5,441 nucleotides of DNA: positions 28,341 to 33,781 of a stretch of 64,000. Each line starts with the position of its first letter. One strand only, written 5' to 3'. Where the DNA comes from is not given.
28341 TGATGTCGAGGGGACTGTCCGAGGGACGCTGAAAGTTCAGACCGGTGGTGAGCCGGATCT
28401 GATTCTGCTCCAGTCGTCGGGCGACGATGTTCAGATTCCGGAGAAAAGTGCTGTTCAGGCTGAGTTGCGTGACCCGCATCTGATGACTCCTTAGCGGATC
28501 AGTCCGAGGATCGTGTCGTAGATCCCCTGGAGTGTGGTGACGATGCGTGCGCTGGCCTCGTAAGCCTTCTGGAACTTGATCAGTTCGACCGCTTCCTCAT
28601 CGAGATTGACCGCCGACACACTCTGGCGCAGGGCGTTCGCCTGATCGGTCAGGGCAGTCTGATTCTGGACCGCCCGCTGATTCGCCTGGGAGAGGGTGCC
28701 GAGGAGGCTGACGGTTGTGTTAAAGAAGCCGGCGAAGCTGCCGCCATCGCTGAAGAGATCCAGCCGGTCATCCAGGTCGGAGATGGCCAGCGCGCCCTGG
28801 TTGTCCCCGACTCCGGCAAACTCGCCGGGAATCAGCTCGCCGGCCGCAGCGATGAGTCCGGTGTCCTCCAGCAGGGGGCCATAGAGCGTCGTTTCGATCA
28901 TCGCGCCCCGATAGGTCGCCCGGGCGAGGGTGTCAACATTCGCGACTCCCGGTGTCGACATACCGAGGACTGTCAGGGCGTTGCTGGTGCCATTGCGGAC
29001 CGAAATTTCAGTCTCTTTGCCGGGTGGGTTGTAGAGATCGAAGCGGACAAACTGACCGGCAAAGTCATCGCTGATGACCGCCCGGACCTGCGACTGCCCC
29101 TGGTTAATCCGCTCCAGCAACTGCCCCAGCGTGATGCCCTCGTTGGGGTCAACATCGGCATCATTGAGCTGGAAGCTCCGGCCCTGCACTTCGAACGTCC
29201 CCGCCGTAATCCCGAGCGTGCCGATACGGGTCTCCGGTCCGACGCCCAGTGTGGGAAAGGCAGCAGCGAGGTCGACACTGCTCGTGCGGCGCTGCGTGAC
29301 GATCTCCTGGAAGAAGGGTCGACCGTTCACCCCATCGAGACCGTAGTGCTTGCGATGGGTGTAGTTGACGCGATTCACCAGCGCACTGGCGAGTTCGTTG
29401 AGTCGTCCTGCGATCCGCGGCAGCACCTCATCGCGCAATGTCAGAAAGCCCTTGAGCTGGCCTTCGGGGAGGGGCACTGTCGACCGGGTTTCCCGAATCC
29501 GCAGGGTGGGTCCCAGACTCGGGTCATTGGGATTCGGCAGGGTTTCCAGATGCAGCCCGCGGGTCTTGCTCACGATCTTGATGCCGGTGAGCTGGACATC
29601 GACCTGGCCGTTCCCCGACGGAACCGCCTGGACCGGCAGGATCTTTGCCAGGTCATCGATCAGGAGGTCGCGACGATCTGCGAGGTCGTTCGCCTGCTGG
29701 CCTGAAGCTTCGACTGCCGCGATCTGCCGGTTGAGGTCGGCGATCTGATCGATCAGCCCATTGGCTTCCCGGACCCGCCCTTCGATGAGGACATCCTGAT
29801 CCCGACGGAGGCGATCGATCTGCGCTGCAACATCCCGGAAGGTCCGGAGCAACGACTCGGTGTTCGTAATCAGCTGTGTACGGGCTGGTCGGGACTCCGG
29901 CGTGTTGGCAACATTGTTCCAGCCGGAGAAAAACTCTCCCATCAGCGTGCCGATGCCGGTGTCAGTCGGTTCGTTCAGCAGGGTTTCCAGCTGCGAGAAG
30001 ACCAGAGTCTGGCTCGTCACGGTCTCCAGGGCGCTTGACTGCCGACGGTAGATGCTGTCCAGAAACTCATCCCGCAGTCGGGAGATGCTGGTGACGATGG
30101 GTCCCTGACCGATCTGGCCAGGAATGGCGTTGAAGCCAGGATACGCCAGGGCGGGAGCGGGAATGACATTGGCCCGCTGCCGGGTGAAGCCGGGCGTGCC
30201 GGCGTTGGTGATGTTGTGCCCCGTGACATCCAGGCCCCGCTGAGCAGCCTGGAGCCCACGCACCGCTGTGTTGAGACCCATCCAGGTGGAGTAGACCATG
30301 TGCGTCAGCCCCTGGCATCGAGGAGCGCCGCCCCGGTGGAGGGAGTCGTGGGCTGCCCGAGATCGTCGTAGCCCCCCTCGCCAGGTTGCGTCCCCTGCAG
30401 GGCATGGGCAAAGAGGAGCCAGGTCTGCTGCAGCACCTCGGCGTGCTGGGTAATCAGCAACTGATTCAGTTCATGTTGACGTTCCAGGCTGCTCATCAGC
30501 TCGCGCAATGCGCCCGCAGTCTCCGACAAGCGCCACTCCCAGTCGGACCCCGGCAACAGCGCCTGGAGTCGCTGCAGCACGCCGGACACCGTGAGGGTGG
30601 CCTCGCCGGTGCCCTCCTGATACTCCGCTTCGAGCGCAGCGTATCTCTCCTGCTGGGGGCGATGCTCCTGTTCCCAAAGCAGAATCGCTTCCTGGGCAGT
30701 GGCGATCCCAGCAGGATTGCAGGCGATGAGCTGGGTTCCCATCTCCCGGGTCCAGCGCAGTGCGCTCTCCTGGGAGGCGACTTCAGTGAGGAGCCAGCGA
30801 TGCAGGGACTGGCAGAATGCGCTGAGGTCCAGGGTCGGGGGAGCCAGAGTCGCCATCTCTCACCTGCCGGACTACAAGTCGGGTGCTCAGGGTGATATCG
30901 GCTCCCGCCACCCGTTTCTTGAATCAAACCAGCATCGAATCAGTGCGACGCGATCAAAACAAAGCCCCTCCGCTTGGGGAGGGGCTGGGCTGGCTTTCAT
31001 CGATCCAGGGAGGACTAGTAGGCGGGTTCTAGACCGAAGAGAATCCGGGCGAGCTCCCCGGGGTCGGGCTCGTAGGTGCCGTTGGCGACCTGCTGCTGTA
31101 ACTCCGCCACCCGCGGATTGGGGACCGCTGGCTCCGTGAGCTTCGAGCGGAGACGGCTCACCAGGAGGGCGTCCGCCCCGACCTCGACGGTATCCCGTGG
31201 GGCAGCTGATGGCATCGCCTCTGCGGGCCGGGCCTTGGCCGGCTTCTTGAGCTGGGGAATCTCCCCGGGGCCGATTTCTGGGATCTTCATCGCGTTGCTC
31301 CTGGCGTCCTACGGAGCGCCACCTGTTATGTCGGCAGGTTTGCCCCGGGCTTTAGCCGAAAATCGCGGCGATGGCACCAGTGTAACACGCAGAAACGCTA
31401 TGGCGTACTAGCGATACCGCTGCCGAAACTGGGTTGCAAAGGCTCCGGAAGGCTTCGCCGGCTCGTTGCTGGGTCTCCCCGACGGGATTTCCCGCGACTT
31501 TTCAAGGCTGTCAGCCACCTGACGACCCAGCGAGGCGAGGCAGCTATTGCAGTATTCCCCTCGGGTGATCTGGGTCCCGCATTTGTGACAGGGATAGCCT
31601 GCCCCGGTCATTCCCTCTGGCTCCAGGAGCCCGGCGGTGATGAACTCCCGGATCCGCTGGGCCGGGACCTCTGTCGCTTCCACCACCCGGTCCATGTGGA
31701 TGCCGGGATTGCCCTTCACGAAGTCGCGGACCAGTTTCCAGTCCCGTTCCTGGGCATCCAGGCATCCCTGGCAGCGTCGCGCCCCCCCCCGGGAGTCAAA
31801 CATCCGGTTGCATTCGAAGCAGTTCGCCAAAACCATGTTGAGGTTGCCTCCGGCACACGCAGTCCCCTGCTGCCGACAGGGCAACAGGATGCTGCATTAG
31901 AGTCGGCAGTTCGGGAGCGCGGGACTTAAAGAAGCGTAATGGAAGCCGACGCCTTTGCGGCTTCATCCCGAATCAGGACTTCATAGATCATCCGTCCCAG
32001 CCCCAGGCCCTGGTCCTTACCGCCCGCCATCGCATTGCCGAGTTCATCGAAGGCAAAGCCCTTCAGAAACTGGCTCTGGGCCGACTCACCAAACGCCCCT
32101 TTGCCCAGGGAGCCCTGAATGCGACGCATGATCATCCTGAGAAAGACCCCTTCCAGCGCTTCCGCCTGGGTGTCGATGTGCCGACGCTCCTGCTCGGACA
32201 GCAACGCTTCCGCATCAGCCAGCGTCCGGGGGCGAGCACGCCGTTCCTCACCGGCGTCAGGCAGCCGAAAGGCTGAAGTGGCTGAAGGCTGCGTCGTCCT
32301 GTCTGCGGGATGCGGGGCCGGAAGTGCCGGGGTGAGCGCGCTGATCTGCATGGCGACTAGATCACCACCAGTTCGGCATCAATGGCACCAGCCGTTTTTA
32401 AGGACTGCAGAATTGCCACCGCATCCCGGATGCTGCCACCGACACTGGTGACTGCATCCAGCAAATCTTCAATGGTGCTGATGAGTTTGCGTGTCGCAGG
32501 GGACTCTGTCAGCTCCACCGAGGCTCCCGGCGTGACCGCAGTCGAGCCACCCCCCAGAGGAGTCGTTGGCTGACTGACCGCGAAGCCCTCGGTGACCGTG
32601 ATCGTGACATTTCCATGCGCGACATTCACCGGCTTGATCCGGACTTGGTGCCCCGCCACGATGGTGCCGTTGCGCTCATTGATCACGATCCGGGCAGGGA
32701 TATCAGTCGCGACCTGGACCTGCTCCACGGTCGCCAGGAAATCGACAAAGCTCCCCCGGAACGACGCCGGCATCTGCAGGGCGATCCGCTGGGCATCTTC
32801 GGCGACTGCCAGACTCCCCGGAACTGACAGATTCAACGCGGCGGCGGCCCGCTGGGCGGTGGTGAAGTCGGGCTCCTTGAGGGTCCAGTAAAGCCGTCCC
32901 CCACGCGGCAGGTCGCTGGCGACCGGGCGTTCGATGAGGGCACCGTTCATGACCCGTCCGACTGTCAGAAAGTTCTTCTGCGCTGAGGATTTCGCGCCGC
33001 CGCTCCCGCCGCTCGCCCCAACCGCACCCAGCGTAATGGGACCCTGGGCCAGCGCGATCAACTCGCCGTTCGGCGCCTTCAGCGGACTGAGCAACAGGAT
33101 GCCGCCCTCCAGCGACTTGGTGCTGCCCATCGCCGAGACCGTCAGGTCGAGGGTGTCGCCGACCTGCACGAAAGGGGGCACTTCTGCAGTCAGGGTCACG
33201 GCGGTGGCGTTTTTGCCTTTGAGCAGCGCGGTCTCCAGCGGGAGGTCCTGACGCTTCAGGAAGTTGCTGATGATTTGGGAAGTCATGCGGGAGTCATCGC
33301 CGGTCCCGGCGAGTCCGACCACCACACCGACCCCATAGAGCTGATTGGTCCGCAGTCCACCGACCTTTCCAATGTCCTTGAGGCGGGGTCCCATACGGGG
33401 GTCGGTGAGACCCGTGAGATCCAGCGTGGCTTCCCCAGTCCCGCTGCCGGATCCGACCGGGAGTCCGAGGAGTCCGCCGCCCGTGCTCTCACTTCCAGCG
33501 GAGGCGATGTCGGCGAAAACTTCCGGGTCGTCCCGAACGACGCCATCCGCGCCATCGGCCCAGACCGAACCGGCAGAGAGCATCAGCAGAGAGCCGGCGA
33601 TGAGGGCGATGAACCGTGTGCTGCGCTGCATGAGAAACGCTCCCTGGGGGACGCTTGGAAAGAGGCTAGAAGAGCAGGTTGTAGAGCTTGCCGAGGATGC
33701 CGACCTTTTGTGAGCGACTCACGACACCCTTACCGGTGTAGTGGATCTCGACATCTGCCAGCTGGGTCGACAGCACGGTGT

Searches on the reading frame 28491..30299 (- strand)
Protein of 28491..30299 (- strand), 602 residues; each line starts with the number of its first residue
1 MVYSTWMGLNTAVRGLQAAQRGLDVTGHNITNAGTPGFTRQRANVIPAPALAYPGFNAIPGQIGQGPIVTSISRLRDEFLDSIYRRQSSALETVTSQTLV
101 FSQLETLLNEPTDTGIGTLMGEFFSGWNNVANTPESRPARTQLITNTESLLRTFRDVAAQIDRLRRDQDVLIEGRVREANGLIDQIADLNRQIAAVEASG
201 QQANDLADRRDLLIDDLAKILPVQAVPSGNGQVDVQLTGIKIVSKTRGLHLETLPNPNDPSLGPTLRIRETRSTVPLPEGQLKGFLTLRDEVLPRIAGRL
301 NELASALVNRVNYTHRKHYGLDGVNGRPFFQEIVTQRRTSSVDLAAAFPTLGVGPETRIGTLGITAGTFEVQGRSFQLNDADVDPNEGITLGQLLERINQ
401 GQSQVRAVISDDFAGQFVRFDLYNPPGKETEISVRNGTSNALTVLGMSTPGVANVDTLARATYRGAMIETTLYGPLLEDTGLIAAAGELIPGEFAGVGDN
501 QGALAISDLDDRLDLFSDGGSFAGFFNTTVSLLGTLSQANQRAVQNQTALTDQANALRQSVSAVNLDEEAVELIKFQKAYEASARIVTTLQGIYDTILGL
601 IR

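Call 39: search_protein_families(library=ncbifam, proteins=[window:28491-30299:-], max_evalue=0.00001)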
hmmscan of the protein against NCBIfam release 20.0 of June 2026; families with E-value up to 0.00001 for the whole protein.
window:28491-30299:- (602 aa): 8 families
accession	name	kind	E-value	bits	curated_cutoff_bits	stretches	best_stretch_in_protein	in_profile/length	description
TIGR02492.1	flgK_ends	equivalog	1.4e-95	321.2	170.75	2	8-334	2-321/437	flagellar hook-associated protein FlgK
NF004238.1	PRK05682.1-1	equivalog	6.2e-13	48.8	400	1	7-73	1-64/414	flagellar hook protein FlgE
NF004241.1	PRK05682.1-5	equivalog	3.5e-10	39.6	469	1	9-44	5-40/446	flagellar hook protein FlgE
TIGR03506.1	FlgEFG_subfam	subfamily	4.2e-10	39.9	70.25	1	7-44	1-38/351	flagellar hook-basal body complex protein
TIGR02488.1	flgG_G_neg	equivalog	2e-08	34.1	252.75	0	9-44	2-37/259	flagellar basal-body rod protein FlgG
NF004240.1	PRK05682.1-4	equivalog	2e-07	30.7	472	0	7-44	1-38/443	flagellar hook protein FlgE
NF009278.1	PRK12636.1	equivalog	2.9e-06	27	350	0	543-598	204-259/263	flagellar basal body rod protein FlgG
NF009279.0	PRK12637.1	equivalog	6.3e-06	25.1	663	0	7-57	1-51/473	flagellar hook protein FlgE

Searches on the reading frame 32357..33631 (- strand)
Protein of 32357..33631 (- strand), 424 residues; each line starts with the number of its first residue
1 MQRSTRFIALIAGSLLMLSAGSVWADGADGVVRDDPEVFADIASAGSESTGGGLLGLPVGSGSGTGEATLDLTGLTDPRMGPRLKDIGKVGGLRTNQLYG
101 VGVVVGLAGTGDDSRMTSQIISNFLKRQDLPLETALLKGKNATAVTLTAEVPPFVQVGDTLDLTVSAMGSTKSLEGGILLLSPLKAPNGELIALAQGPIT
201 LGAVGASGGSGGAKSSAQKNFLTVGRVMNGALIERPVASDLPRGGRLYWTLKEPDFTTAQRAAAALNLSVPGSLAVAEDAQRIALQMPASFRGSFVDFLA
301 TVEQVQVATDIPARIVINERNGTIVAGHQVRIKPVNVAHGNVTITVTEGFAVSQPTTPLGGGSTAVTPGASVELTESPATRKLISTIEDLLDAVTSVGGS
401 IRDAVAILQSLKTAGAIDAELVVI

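Call 39: search_protein_families(library=ncbifam, proteins=[window:32357-33631:-], max_evalue=0.00001)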
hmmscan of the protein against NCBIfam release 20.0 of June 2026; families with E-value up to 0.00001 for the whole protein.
window:32357-33631:- (424 aa): 3 families
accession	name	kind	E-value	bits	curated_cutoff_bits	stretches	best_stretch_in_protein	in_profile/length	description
NF003676.1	PRK05303.1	subfamily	6.7e-98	327.8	300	1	84-424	1-344/344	flagellar basal body P-ring protein FlgI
NF009430.1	PRK12789.1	equivalog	3.1e-73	246.6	557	1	82-423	6-349/350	flagellar basal body P-ring protein FlgI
NF009348.0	PRK12706.1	equivalog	9.9e-14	51.5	444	1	83-200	41-158/328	flagellar basal body P-ring protein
